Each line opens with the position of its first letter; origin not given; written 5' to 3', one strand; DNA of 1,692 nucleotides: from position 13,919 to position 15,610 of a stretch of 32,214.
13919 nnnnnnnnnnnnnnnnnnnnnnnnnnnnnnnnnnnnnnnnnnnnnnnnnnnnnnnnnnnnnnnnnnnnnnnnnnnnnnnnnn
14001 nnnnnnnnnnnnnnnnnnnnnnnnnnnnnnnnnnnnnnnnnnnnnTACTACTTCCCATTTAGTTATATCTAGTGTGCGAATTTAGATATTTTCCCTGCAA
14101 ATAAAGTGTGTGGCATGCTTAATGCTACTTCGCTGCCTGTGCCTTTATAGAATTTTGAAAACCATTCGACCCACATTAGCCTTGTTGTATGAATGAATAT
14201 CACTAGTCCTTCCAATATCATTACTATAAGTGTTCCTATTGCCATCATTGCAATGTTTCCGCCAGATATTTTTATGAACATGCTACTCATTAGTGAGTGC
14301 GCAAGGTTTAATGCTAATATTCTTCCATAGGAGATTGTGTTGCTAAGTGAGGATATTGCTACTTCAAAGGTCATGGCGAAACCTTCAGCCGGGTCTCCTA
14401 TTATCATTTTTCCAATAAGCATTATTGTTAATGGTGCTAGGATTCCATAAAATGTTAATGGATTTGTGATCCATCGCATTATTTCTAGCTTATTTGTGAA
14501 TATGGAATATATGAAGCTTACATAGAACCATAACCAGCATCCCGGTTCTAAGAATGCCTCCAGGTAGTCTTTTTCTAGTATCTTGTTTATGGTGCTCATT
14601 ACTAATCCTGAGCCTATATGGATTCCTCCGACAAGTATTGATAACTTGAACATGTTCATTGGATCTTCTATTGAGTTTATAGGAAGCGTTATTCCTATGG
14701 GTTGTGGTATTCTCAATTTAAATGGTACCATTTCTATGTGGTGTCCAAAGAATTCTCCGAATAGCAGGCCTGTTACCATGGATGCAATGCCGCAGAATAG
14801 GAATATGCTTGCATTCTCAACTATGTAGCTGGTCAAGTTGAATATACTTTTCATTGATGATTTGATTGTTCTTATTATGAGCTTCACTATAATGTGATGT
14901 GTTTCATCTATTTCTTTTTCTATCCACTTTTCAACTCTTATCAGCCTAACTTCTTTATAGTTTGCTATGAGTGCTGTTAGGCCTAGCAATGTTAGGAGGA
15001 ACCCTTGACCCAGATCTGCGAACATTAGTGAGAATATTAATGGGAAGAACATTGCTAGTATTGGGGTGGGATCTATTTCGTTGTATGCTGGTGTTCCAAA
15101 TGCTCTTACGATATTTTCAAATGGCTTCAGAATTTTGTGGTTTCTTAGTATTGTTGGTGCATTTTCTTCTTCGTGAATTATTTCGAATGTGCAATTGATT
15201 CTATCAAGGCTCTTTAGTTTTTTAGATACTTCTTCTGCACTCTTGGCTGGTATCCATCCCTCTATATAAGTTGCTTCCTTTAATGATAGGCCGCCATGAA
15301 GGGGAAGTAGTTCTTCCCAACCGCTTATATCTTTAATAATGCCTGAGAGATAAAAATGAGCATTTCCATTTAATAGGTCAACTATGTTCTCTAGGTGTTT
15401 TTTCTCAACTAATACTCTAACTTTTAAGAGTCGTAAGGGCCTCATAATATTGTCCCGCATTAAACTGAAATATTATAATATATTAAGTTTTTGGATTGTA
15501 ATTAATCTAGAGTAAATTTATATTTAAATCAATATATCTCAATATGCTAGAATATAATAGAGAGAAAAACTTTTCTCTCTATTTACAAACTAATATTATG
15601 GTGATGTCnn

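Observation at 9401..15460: Membrane-sector-only A/V-ATPase island with two subunit I paralogues and no A1 head genes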

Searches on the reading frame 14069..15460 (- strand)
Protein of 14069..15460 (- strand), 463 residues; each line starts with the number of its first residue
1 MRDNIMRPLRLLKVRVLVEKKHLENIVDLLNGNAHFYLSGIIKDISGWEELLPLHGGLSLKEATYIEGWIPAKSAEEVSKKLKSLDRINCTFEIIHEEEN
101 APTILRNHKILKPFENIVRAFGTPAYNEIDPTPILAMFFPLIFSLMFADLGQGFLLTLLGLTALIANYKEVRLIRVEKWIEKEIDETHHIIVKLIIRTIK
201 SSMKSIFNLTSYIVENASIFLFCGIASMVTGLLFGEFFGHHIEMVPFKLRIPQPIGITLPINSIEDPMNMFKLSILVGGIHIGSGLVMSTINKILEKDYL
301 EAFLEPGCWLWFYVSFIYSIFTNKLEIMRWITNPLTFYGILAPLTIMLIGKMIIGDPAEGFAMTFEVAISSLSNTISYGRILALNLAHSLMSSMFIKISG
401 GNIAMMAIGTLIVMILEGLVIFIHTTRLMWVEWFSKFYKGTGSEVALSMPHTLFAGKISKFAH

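Call 4: search_protein_families(library=pfam, proteins=[window:14069-15460:-], max_evalue=0.01)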
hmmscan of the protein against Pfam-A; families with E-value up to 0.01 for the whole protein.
window:14069-15460:- (463 aa): 1 family
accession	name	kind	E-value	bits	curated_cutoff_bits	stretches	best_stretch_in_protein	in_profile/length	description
PF01496.24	V_ATPase_I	-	2.5e-35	122.1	30.7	2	63-172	308-421/815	V-type ATPase 116kDa subunit family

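Call 7: find_encoding_contigs(protein=window:14069-15460:-, flank=10000, max_places=6)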
Protein window:14069-15460:- (463 aa): no gene with exactly this product is on record in the collection.

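Call 8: find_homologous_proteins(query=window:14069-15460:-, max_evalue=0.001)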
Query window:14069-15460:- (463 aa): 279 proteins with E <= 0.001 among 8000 candidates; the best 120 are listed.
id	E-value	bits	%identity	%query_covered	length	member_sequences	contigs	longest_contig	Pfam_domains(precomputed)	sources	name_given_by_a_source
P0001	2.7e-298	1007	100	99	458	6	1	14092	PF01496.25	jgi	-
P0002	3.7e-229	780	74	99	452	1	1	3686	PF01496.25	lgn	-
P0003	4.1e-159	549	56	95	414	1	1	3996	PF01496.25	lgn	-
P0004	4.2e-106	374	43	95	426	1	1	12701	PF01496.25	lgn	-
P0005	3.4e-104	368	41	95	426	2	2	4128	PF01496.25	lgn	-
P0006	2.0e-103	365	41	95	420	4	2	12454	PF01496.25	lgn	-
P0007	1.6e-98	349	40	94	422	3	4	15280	PF01496.25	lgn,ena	-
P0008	3.6e-96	341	41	94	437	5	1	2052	PF01496.25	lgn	-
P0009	2.1e-93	332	39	95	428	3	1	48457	PF01496.25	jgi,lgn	jgi:V/A-type H+-transporting ATPase subunit I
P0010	5.5e-93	331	38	94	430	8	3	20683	PF01496.25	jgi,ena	-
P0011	1.8e-91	326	41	82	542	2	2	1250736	PF01496.25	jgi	-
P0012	2.1e-91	325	39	94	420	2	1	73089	PF01496.25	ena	-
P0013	1.5e-88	316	37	92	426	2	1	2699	PF01496.25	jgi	-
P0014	2.2e-88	315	39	94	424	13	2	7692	PF01496.25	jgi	jgi:V/A-type H+-transporting ATPase subunit I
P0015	5.5e-86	308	37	94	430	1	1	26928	PF01496.25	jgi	-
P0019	6.4e-84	301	35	94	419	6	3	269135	PF01496.25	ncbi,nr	ncbi:hypothetical protein KEJ40_01785 [Candidatus Bathyarchaeota archaeon]|nr:hypothetical protein [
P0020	4.9e-83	298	45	75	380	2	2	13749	PF01496.25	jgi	-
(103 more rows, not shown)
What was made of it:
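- Tried and rejected: Exact look-up of the 463-aa short I found nothing, because public gene calls start at Met6 (calls 7, 8).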

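Call 9: find_encoding_contigs(protein=P0019, flank=10000, max_places=3)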
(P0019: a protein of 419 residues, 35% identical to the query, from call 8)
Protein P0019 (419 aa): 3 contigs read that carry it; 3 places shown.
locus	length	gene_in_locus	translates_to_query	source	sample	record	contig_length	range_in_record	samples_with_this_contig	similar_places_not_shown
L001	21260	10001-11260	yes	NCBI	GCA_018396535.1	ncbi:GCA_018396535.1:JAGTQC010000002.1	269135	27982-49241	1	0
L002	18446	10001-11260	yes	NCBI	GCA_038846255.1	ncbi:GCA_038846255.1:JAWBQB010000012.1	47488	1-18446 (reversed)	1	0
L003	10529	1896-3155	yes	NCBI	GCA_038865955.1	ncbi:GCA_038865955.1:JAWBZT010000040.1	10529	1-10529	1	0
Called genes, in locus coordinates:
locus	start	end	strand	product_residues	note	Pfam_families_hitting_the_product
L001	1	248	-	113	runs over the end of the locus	PF00507:Oxidored_q4 (weak)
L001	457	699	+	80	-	PF00499:Oxidored_q3, PF13244:MbhD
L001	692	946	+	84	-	-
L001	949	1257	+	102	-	PF00420:Oxidored_q2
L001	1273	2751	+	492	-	PF00662:Proton_antipo_N (weak), PF00361:Proton_antipo_M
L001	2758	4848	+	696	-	PF00662:Proton_antipo_N, PF00361:Proton_antipo_M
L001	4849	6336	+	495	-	PF00662:Proton_antipo_N, PF00361:Proton_antipo_M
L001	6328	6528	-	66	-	-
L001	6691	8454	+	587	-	PF02874:ATP-synt_ab_N, PF16886:ATP-synt_ab_Xtn, PF00006:ATP-synt_ab, PF22919:ATP-synt_VA_C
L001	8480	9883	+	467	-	PF02874:ATP-synt_ab_N, PF00006:ATP-synt_ab, PF22919:ATP-synt_VA_C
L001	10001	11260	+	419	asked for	PF01496:V_ATPase_I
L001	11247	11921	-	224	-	PF00702:Hydrolase, PF13419:HAD_2, PF13242:Hydrolase_like (weak)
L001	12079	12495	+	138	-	-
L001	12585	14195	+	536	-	PF01496:V_ATPase_I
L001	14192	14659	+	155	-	PF00137:ATP-synt_C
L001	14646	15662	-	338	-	PF01992:vATP-synt_AC39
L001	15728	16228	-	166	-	-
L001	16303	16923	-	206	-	PF01813:ATP-synt_D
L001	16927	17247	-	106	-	PF01990:ATP-synt_F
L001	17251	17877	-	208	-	PF01991:vATP-synt_E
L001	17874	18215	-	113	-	-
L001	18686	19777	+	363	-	PF05343:Peptidase_M42, PF01546:Peptidase_M20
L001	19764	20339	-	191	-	PF01066:CDP-OH_P_transf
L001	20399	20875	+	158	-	PF01986:DUF123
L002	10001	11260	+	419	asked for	PF01496:V_ATPase_I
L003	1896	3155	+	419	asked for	PF01496:V_ATPase_I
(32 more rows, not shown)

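Call 10: find_encoding_contigs(protein=P0011, flank=10000, max_places=3)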
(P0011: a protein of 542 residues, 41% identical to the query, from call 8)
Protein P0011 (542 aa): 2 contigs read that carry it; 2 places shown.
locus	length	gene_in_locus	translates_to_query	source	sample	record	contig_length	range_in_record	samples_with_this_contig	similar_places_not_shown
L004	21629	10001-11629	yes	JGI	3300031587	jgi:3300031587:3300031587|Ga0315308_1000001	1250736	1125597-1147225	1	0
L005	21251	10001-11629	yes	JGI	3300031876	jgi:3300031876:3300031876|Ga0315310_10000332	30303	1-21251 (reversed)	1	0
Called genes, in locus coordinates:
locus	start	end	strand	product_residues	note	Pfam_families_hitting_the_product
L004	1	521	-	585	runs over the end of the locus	-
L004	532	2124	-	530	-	-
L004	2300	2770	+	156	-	PF13404:HTH_AsnC-type, PF13412:HTH_24, PF01037:AsnC_trans_reg, PF22482:AsnC_trans_reg_3 (weak)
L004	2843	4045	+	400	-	PF00155:Aminotran_1_2, PF00266:Aminotran_5 (weak), PF01212:Beta_elim_lyase (weak), PF01053:Cys_Met_Meta_PP (weak), PF01041:DegT_DnrJ_EryC1, PF12897:Asp_aminotransf (weak)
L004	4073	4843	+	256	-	PF14801:TrmI-like_N (weak), PF01135:PCMT, PF08704:GCD14, PF06325:PrmA, PF13847:Methyltransf_31, PF08241:Methyltransf_11 (weak), PF13649:Methyltransf_25 (weak)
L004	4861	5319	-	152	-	PF00571:CBS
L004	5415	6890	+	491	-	PF00662:Proton_antipo_N, PF00361:Proton_antipo_M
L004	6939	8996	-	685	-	PF00662:Proton_antipo_N, PF00361:Proton_antipo_M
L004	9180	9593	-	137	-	PF00571:CBS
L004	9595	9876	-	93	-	-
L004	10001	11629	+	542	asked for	PF01496:V_ATPase_I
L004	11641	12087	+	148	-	PF00137:ATP-synt_C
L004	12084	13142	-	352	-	PF01992:vATP-synt_AC39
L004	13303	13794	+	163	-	PF00499:Oxidored_q3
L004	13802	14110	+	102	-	PF00420:Oxidored_q2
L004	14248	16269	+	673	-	PF00662:Proton_antipo_N, PF00361:Proton_antipo_M, PF06455:NADH5_C (weak)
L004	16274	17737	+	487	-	PF00361:Proton_antipo_M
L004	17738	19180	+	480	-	PF00662:Proton_antipo_N (weak), PF00361:Proton_antipo_M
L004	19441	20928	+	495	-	PF00361:Proton_antipo_M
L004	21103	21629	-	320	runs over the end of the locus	-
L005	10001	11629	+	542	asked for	PF01496:V_ATPase_I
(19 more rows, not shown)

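Call 12: find_encoding_contigs(protein=P0012, flank=10000, max_places=2)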
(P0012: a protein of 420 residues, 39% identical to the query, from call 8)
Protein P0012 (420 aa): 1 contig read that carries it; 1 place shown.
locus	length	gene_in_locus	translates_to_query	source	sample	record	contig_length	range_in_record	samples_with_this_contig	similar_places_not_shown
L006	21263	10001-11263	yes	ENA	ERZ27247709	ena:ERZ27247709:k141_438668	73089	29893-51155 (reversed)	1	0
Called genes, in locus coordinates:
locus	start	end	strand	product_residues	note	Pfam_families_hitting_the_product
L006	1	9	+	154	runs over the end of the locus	PF00137:ATP-synt_C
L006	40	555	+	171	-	-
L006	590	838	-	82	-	-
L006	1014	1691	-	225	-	PF00702:Hydrolase, PF12710:HAD (weak), PF13419:HAD_2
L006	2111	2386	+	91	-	-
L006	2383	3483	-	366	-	PF01992:vATP-synt_AC39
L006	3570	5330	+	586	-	PF02874:ATP-synt_ab_N, PF16886:ATP-synt_ab_Xtn, PF00006:ATP-synt_ab, PF22919:ATP-synt_VA_C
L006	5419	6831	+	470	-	PF02874:ATP-synt_ab_N, PF09378:HAS-barrel (faint), PF00006:ATP-synt_ab, PF22919:ATP-synt_VA_C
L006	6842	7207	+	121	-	-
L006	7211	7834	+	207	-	PF01991:vATP-synt_E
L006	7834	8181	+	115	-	PF01990:ATP-synt_F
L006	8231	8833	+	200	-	PF01813:ATP-synt_D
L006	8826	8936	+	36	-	-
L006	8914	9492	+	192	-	-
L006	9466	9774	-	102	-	-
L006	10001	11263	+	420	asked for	PF01496:V_ATPase_I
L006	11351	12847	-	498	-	PF00662:Proton_antipo_N, PF00361:Proton_antipo_M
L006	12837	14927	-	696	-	PF00662:Proton_antipo_N, PF00361:Proton_antipo_M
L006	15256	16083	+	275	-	-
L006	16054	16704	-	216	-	PF01467:CTP_transf_like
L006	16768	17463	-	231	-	PF12802:MarR_2 (weak), PF01982:CTP-dep_RFKase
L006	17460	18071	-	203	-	PF04493:Endonuclease_5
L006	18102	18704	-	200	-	PF01997:Translin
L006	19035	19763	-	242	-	PF00121:TIM, PF05690:ThiG (weak)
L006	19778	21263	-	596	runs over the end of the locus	PF04068:Fer4_RLI (weak), PF00037:Fer4, PF00005:ABC_tran, PF02463:SMC_N (faint), PF13175:AAA_15 (faint), PF00004:AAA (faint), PF13173:AAA_14 (faint), PF00005:ABC_tran, +1 more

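Call 13: find_encoding_contigs(protein=P0009, flank=10000, max_places=2)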
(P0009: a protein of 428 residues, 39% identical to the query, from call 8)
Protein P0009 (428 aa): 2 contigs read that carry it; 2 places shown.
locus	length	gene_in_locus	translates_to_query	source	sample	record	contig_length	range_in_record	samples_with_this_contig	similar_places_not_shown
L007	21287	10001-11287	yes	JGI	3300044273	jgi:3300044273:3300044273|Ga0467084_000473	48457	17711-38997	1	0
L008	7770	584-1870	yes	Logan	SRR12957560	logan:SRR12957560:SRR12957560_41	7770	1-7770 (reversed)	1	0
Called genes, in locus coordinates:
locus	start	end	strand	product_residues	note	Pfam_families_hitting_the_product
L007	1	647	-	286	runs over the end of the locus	PF02633:Creatininase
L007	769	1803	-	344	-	PF00389:2-Hacid_dh, PF02826:2-Hacid_dh_C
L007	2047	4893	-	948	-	PF00690:Cation_ATPase_N, PF00122:E1-E2_ATPase, PF00702:Hydrolase, PF13246:Cation_ATPase, PF00689:Cation_ATPase_C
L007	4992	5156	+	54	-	-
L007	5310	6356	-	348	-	PF01061:ABC2_membrane, PF12698:ABC2_membrane_3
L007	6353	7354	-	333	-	PF00005:ABC_tran, PF13304:AAA_21 (faint), PF13732:DrrA1-3_C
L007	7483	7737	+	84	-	-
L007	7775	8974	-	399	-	PF02746:MR_MLE_N, PF13378:MR_MLE_C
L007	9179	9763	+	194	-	PF01613:Flavin_Reduct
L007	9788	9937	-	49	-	-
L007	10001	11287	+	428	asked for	PF01496:V_ATPase_I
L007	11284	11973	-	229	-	PF00702:Hydrolase, PF12710:HAD (weak), PF13419:HAD_2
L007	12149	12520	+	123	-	-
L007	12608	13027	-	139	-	PF00903:Glyoxalase, PF13669:Glyoxalase_4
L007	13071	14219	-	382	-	PF01261:AP_endonuc_2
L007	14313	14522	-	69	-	-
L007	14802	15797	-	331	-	PF04015:DUF362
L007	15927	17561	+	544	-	PF01921:tRNA-synt_1f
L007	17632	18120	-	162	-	-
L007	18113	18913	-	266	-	-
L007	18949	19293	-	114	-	-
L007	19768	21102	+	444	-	PF00083:Sugar_tr (faint), PF05977:MFS_3 (faint), PF07690:MFS_1, PF12832:MFS_1_like, PF07690:MFS_1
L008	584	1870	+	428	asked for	PF01496:V_ATPase_I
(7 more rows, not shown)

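Call 16: find_encoding_contigs(protein=P0001, flank=10000, max_places=3)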
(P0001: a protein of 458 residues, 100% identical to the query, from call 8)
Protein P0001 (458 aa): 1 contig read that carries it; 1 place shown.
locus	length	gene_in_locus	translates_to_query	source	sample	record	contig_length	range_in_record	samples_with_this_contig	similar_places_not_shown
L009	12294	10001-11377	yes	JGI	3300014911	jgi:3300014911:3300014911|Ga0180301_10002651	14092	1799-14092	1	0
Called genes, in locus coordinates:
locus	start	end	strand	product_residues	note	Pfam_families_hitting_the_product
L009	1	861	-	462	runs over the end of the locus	PF02878:PGM_PMM_I, PF02879:PGM_PMM_II, PF02880:PGM_PMM_III, PF00408:PGM_PMM_IV (weak)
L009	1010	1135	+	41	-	-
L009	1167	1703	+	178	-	-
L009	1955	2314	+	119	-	PF02675:AdoMet_dc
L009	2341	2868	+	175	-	-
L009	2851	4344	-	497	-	PF00662:Proton_antipo_N (weak), PF00361:Proton_antipo_M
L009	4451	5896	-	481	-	PF10150:RNase_E_G, PF04167:DUF402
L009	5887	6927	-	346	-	PF01137:RTC, PF05189:RTC_insert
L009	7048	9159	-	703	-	PF00662:Proton_antipo_N, PF00361:Proton_antipo_M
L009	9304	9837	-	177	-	-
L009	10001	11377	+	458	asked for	PF01496:V_ATPase_I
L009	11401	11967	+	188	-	-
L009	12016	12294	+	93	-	?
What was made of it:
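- Checked: Public gene calls start the short I at Met6, giving 458 aa with its start codon at 15445 (P0001, calls 8, 16).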

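Call 17: find_encoding_contigs(protein=P0004, flank=10000, max_places=2)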
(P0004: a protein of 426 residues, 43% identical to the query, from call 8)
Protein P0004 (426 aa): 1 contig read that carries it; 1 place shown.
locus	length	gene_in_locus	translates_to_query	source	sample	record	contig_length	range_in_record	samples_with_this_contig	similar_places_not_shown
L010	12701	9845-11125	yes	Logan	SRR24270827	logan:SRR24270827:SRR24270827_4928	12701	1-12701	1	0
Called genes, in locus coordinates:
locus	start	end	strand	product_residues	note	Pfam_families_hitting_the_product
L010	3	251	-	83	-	?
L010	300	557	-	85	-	PF00833:Ribosomal_S17e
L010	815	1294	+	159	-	PF09973:DUF2208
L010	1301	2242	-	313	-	PF01368:DHH (weak), PF02272:DHHA1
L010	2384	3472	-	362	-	PF00817:IMS, PF11798:IMS_HHH, PF21999:IMS_HHH_1, PF11799:IMS_C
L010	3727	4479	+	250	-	-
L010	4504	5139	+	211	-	PF00011:HSP20 (weak), PF17886:ArsA_HSP20 (weak)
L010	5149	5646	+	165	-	-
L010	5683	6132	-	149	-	-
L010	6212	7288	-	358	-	PF01658:Inos-1-P_synth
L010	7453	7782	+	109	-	PF21473:OB_Ssb-like, PF01336:tRNA_anti-codon (weak)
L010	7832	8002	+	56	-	PF01938:TRAM, PF21579:PabTrmU54_TRAM_dom (weak)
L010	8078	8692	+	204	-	-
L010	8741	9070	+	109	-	-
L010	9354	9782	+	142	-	-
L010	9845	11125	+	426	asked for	PF01496:V_ATPase_I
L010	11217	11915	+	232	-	PF00702:Hydrolase, PF12710:HAD, PF13419:HAD_2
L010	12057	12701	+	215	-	?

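Call 21: search_solved_structures(query=window:14069-15460:-, max_evalue=0.001, show_alignments=1)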
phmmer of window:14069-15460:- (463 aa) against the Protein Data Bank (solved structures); distinct sequences matched with E-value up to 0.001: 31.
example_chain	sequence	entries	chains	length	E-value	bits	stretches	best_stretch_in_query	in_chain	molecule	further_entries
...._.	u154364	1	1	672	3.3e-21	79.1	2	64-160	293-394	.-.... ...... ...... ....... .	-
7uw9_a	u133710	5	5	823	7.7e-21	77.9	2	62-333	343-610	V-type proton ATPase subunit a3 | V-type proton ATPase subunit a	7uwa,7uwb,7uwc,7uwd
36qx_a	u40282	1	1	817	6.3e-20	74.9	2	61-201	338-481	V-type proton ATPase subunit a1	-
36qu_a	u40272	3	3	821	1.2e-19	74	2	61-167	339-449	V-type proton ATPase subunit a3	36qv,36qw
6xbw_a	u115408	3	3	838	1.5e-19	73.7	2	97-164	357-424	V-type proton ATPase subunit a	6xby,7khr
7u8o_a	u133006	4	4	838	3e-19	72.7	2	96-297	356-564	V-type proton ATPase subunit a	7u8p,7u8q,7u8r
7unf_a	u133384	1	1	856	1e-18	70.9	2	61-171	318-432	V-type proton ATPase 116 kDa subunit a 4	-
9det_a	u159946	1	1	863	1.3e-18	70.6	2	61-171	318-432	V-type proton ATPase 116 kDa subunit a 4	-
6vq6_a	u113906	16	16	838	1e-17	67.7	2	96-304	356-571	V-type proton ATPase 116 kDa subunit a isoform 1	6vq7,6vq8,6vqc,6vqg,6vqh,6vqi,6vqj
9brd_a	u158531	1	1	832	1.1e-17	67.5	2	96-304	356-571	V-type proton ATPase 116 kDa subunit a 1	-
8xli_a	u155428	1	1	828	1.2e-17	67.4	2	96-304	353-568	V-type proton ATPase 116 kDa subunit a 1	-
9bra_a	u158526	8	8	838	1.9e-17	66.8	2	96-303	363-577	V-type proton ATPase 116 kDa subunit a 1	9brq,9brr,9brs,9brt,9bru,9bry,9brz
6wlw_R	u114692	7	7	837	1.9e-17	66.7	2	97-165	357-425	V-type proton ATPase 116 kDa subunit a isoform 1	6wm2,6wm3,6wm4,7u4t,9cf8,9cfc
9b8o_a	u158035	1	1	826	2e-17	66.7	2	96-304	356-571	V-type proton ATPase 116 kDa subunit a 1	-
6o7u_a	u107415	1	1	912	1.1e-15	60.9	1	65-167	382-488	V-type proton ATPase subunit a, Golgi isoform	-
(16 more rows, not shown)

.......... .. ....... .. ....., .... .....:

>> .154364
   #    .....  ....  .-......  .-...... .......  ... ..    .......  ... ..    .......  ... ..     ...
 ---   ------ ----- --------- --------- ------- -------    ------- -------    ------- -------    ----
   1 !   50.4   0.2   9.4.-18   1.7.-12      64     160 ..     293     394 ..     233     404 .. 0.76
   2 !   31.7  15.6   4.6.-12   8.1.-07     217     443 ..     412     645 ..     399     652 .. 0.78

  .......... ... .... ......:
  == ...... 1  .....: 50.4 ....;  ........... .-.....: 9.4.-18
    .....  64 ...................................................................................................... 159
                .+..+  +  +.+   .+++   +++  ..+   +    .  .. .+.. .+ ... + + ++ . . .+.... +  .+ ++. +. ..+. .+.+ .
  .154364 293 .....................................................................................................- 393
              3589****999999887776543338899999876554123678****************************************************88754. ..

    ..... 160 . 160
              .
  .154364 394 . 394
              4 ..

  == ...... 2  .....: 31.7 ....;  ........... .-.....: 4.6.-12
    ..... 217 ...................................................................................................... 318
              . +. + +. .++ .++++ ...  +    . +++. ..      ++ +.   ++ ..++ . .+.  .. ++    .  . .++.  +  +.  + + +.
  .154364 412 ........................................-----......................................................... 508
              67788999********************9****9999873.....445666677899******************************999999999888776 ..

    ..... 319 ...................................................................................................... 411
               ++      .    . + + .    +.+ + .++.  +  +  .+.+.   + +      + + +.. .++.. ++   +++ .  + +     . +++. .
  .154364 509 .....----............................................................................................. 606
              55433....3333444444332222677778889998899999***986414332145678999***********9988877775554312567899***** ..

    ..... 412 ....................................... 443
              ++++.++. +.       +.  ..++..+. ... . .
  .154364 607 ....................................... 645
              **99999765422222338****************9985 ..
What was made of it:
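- Closest known: Thermus thermophilus / Enterococcus hirae V/A-ATPase subunit I. Same: Short I residues 66-161 align to Thermus I residues 278-377 (call 21).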
